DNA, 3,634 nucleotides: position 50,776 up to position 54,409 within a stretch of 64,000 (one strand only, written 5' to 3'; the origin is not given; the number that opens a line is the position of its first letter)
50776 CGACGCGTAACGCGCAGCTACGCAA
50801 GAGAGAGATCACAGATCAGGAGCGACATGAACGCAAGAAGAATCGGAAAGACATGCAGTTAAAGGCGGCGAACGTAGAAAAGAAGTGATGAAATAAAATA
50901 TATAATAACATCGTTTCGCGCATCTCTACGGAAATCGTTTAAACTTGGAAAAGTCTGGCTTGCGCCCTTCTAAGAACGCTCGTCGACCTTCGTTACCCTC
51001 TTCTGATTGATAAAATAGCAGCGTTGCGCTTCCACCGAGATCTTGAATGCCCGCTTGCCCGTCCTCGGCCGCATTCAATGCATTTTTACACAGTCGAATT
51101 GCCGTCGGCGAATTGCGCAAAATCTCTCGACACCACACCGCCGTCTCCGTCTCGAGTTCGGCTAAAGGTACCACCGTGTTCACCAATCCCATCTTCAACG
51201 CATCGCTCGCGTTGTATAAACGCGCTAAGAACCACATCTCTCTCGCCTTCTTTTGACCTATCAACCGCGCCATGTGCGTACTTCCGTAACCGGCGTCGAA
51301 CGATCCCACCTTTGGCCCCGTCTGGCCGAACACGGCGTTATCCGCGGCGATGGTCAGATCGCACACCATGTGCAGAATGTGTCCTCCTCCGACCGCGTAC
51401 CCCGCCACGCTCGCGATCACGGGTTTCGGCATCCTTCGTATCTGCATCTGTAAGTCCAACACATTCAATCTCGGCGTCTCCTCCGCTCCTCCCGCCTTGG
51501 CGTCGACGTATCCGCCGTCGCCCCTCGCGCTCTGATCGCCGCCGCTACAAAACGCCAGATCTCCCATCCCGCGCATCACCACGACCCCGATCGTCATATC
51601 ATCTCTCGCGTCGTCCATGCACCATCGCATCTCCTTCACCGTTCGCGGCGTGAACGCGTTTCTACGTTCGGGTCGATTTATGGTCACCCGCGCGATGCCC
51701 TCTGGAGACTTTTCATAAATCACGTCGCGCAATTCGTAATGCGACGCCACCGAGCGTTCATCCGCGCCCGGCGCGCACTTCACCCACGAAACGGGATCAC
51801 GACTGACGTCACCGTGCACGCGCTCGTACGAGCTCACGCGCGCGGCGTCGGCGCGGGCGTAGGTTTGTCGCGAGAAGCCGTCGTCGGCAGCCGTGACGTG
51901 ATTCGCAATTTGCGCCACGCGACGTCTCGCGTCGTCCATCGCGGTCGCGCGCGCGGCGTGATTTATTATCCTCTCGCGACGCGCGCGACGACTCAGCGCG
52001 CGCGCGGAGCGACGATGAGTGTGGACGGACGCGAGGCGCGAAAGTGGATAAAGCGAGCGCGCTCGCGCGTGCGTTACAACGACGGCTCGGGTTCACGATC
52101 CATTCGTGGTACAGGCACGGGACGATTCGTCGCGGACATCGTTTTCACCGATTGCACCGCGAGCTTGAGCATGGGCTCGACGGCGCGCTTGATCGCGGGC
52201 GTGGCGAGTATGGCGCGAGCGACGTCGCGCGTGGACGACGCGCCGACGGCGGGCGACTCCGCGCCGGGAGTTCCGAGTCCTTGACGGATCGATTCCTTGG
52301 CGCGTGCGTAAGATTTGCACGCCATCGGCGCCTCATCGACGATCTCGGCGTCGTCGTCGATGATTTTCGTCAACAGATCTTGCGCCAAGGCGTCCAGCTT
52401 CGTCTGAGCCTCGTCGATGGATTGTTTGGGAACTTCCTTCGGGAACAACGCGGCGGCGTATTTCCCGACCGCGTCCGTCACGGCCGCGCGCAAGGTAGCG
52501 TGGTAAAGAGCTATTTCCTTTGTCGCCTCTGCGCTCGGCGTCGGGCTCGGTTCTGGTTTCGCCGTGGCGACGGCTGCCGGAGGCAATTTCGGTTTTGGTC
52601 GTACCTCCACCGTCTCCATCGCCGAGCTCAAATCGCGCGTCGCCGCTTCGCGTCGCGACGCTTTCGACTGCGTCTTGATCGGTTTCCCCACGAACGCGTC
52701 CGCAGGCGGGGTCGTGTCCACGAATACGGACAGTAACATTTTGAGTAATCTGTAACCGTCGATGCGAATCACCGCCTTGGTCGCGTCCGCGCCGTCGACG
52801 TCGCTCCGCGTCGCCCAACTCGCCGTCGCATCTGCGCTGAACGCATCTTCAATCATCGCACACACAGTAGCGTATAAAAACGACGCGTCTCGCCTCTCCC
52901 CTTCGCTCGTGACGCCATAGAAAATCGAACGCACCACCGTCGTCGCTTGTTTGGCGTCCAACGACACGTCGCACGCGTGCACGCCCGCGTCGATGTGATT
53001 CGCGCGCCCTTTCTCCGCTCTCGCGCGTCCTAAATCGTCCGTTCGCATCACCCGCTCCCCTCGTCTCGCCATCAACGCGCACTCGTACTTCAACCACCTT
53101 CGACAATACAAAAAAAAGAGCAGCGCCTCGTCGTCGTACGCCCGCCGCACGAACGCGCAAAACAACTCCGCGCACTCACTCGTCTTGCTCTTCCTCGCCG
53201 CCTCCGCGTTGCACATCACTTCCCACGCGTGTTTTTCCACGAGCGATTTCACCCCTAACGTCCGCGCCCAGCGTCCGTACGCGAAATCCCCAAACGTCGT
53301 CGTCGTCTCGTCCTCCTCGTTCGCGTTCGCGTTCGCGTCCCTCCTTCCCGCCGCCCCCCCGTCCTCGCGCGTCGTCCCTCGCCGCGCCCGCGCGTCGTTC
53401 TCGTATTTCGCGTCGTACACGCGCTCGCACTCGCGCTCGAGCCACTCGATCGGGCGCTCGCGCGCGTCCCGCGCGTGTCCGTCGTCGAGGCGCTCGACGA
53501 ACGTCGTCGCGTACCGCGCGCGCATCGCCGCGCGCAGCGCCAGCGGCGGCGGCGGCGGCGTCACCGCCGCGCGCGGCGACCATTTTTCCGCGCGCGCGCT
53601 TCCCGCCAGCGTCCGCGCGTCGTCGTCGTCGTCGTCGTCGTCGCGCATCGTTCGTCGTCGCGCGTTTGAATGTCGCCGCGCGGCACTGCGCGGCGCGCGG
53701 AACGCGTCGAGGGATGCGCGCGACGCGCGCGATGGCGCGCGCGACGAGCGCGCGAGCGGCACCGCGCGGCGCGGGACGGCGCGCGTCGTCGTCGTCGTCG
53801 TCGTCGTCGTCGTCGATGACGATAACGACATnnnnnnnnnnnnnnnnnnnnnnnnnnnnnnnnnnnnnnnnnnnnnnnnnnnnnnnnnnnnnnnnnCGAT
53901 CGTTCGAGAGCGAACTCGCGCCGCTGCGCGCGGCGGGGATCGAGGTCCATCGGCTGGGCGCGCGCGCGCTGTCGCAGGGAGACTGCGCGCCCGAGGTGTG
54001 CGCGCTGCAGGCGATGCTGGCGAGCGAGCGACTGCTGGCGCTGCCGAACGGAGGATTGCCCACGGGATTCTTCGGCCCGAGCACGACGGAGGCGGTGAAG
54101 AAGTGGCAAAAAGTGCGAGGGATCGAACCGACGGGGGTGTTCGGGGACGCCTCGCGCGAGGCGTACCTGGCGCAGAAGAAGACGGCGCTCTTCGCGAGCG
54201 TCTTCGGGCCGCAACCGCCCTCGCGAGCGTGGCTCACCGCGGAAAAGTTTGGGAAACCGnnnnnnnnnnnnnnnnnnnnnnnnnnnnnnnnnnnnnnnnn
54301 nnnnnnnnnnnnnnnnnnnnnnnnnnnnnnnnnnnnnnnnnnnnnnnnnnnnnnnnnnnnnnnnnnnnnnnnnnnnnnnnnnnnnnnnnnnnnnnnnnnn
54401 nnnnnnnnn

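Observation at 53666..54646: Peptidoglycan-binding-domain membrane protein with plastid-type presequence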

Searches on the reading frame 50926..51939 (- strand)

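Call 43: search_protein_families(library=pfam, proteins=[window:50926-51939:-], max_evalue=0.0001)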
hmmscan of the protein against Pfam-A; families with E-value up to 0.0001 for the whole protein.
window:50926-51939:- (337 aa): 2 families
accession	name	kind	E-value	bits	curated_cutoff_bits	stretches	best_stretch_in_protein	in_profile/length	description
PF00378.25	ECH_1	-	1.1e-67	228.5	27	1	79-331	3-249/251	Enoyl-CoA hydratase/isomerase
PF16113.10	ECH_2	-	5.6e-21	75.8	27.2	1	83-263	2-178/335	Enoyl-CoA hydratase/isomerase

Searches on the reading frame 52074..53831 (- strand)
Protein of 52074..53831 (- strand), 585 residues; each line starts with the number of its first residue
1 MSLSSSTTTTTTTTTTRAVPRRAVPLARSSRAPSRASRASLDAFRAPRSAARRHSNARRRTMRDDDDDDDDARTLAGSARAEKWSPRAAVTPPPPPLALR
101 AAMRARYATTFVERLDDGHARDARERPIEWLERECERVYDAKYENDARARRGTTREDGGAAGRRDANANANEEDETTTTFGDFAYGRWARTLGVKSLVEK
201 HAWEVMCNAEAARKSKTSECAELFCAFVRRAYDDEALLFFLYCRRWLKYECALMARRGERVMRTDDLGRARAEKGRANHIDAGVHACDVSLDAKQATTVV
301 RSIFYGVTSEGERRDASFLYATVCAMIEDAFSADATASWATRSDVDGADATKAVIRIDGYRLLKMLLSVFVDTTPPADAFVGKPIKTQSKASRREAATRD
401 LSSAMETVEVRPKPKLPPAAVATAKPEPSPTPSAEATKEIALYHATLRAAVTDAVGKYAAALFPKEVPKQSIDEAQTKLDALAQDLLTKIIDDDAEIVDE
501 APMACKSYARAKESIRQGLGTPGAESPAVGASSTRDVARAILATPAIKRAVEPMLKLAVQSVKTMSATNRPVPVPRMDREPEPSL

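Call 3: search_protein_families(library=pfam, proteins=[window:52074-53831:-], max_evalue=1)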
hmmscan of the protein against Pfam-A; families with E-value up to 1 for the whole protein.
window:52074-53831:- (585 aa): 0 families

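Call 56: search_protein_families(library=ncbifam, proteins=[window:52074-53525:-], max_evalue=0.01)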
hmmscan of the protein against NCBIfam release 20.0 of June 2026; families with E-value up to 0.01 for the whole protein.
window:52074-53525:- (483 aa): 0 families

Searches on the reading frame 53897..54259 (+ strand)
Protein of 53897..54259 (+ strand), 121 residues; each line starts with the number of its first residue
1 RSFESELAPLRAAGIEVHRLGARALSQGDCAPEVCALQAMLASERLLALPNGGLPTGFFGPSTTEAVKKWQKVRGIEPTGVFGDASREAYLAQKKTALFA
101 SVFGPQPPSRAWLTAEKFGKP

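Call 61: predict_structure(alignment_id=A7)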
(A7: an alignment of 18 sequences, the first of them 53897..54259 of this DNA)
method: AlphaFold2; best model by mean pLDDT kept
length: 121 residues; sequences in the alignment: 18
mean_pLDDT: 82.3   pTM: 0.71
mean pLDDT of the five models: 82.3, 82.0, 80.0, 78.7, 75.1
residues with pLDDT >= 90: 52; 70-90: 46; 50-70: 21; < 50: 2
segments of 3 or more residues with pLDDT < 50: none
pLDDT, mean of each block of 10 residues (from residue 1): 78 84 90 92 89 84 95 94 92 84 57 51 56
secondary structure, 60 per line:
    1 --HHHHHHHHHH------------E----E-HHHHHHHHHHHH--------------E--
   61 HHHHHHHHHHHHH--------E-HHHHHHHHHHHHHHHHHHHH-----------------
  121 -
elements in order: H3-12 H32-43 H61-73 H84-103
